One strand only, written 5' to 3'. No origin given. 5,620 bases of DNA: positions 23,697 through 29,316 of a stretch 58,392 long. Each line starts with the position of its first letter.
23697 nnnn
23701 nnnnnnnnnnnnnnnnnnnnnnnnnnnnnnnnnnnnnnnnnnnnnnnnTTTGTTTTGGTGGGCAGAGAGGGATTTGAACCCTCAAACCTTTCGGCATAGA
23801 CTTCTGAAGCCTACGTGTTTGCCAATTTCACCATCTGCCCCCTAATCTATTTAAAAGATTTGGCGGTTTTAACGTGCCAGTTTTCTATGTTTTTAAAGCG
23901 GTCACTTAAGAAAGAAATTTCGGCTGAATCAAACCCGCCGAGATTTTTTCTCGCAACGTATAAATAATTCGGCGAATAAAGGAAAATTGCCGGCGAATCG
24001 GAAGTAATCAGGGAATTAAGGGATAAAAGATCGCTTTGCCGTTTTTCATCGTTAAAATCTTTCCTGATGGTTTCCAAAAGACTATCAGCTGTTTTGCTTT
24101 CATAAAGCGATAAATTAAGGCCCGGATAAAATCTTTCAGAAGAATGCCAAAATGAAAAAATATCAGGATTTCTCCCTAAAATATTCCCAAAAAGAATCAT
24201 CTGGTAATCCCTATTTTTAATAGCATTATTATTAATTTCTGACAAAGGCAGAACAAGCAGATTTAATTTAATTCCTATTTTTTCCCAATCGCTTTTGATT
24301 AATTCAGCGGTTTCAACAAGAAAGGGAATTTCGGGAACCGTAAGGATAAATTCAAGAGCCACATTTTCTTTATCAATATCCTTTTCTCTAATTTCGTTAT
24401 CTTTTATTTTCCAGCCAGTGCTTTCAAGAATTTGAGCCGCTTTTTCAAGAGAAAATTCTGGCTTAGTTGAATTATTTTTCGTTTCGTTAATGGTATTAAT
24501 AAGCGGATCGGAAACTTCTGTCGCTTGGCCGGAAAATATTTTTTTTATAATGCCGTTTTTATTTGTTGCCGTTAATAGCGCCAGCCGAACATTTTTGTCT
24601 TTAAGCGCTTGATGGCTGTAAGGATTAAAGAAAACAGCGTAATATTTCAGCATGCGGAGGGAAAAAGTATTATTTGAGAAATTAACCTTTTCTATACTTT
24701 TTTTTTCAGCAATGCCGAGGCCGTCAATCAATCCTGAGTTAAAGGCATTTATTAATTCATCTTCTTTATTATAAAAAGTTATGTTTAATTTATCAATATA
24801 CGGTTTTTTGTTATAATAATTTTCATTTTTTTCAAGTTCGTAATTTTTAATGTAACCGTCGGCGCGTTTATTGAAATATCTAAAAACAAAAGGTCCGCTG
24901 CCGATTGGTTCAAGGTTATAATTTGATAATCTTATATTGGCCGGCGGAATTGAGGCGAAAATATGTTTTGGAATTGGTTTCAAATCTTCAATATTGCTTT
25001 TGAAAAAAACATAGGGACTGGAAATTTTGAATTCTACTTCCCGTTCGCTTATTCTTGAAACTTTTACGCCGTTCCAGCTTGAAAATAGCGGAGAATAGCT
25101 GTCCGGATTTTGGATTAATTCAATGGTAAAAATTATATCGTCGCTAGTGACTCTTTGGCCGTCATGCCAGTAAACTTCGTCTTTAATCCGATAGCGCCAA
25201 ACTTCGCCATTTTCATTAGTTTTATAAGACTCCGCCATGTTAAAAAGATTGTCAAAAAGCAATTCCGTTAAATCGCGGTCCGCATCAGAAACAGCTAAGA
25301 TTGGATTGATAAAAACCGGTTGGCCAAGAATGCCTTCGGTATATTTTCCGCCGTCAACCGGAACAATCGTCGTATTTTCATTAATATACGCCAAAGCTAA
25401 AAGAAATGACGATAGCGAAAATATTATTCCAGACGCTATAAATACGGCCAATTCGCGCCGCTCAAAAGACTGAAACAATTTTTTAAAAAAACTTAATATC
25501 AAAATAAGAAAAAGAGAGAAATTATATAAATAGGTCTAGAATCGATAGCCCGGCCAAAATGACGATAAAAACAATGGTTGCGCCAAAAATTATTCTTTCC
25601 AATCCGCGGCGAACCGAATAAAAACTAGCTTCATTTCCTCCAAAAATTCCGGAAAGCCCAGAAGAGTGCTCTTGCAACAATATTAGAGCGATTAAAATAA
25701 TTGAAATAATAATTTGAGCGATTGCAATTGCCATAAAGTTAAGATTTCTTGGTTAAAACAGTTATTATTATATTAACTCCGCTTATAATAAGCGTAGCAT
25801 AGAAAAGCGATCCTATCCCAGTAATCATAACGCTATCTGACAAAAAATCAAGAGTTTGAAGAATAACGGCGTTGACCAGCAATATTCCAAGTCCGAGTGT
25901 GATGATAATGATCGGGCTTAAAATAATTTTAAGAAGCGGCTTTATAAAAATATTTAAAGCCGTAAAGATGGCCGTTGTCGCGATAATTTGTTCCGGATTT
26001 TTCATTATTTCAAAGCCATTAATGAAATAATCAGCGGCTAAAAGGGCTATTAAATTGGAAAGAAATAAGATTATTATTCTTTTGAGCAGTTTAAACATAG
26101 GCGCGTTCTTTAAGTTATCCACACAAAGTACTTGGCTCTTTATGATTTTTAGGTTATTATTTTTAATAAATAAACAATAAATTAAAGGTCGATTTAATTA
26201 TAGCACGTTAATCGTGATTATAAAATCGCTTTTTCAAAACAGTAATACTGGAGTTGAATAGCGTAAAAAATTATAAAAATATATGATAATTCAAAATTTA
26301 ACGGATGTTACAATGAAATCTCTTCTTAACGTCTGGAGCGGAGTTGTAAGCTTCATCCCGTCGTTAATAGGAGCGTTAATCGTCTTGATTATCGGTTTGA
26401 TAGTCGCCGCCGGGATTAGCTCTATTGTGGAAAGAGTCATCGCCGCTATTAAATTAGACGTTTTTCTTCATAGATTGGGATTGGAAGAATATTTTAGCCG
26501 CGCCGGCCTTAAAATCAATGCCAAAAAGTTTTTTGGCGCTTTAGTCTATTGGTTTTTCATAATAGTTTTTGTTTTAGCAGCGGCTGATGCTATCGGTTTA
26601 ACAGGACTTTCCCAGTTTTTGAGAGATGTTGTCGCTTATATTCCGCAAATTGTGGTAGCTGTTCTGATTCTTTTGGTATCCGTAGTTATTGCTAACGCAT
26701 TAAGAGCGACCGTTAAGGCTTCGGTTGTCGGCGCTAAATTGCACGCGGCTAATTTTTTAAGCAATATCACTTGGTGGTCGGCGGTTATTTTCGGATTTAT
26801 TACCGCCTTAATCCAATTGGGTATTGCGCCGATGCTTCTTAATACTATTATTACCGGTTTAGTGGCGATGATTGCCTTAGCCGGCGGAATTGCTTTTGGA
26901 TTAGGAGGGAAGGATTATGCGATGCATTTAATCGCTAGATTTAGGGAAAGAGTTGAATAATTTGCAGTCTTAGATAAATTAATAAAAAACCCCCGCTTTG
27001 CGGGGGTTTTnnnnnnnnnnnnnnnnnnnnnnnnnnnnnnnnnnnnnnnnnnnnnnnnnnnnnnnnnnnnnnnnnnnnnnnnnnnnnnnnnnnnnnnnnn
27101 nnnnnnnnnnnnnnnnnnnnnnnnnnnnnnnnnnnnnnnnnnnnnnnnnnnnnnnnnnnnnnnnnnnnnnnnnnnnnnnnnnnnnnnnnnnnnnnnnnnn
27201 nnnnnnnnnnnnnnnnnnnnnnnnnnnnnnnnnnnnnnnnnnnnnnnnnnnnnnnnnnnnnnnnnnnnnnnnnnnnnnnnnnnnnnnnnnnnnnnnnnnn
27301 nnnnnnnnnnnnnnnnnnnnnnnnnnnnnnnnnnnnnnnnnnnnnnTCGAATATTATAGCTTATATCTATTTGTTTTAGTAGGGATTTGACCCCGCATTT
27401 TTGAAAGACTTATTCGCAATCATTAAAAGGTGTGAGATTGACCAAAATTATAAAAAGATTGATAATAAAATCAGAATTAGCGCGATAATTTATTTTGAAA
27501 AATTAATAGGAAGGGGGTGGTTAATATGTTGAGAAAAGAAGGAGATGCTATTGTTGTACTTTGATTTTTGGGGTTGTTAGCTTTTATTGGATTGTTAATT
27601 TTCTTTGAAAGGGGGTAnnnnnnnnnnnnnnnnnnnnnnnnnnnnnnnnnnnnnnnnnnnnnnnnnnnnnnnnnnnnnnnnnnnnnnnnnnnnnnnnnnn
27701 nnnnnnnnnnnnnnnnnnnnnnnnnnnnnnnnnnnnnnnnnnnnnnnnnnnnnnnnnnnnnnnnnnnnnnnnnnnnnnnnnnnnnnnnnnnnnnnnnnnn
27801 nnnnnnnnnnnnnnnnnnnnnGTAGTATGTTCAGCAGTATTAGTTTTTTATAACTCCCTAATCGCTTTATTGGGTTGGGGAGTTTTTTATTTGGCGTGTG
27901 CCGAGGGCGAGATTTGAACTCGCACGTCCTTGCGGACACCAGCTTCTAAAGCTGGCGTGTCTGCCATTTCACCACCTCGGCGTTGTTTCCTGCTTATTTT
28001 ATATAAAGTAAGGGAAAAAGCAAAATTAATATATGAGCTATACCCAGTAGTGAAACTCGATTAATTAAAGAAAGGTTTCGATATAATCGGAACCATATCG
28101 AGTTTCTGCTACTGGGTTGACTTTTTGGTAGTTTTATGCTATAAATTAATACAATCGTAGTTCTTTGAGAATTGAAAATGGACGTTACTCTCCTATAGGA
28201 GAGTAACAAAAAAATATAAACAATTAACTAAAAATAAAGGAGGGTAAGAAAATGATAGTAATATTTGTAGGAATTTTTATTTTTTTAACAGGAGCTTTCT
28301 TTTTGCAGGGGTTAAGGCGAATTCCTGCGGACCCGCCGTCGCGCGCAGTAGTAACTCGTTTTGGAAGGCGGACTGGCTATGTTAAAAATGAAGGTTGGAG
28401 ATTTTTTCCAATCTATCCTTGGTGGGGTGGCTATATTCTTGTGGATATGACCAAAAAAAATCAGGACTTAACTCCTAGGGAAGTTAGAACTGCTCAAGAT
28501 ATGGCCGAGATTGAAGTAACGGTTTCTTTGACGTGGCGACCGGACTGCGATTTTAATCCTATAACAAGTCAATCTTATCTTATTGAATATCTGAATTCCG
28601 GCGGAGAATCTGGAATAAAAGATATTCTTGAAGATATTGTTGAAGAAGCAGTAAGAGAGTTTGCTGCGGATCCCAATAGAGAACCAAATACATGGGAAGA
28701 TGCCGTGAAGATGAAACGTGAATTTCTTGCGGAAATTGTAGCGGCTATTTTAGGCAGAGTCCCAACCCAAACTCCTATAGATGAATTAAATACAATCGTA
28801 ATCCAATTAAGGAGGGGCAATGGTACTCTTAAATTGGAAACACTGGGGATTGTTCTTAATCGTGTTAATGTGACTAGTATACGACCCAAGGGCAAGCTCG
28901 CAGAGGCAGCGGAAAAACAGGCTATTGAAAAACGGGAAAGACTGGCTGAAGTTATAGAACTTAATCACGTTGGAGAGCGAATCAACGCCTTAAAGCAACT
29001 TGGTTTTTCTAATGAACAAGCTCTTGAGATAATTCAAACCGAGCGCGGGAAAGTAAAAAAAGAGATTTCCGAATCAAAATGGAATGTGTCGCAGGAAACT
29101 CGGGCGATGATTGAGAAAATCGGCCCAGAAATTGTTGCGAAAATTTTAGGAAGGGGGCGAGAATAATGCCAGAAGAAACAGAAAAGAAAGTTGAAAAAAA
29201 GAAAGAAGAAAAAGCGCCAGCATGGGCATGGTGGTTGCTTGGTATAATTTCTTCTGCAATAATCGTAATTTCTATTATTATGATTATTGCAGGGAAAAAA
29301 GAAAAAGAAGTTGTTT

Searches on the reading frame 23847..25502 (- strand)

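Call 30: search_protein_families(library=pfam, proteins=[window:23847-25502:-], max_evalue=0.001)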
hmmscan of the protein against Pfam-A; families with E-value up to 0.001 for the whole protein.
window:23847-25502:- (551 aa): 1 family
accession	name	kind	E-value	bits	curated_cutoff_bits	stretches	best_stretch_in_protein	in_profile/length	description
PF00496.27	SBP_bac_5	-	3.7e-65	220.9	32.4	1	88-451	5-357/368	Bacterial extracellular solute-binding proteins, family 5 Middle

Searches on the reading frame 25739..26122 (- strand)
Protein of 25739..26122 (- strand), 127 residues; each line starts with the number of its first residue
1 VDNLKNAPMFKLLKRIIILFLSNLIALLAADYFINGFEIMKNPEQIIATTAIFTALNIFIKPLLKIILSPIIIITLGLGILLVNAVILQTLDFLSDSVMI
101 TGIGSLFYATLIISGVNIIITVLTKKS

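Call 30: search_protein_families(library=pfam, proteins=[window:25739-26122:-], max_evalue=0.001)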
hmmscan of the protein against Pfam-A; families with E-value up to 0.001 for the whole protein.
window:25739-26122:- (127 aa): 1 family
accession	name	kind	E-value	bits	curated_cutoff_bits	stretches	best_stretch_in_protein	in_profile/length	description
PF04020.18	Phage_holin_4_2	-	3.1e-17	63.5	28.8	1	15-119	2-105/105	Mycobacterial 4 TMS phage holin, superfamily IV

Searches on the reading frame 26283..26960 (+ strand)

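Call 30: search_protein_families(library=pfam, proteins=[window:26283-26960:+], max_evalue=0.001)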
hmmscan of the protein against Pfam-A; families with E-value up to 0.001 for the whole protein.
window:26283-26960:+ (225 aa): 1 family
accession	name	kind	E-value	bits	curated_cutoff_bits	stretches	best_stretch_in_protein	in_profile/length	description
PF05552.17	MS_channel_1st_1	-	9.3e-17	61.1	22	2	16-59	5-48/50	Mechanosensitive ion channel, conserved TM helix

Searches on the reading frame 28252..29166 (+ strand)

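Call 30: search_protein_families(library=pfam, proteins=[window:28252-29166:+], max_evalue=0.001)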
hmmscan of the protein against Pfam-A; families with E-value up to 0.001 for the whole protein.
window:28252-29166:+ (304 aa): 1 family
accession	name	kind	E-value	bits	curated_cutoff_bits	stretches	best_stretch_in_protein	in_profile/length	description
PF01145.31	Band_7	-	1.9e-16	61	23.6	1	30-236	7-171/176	SPFH domain / Band 7 family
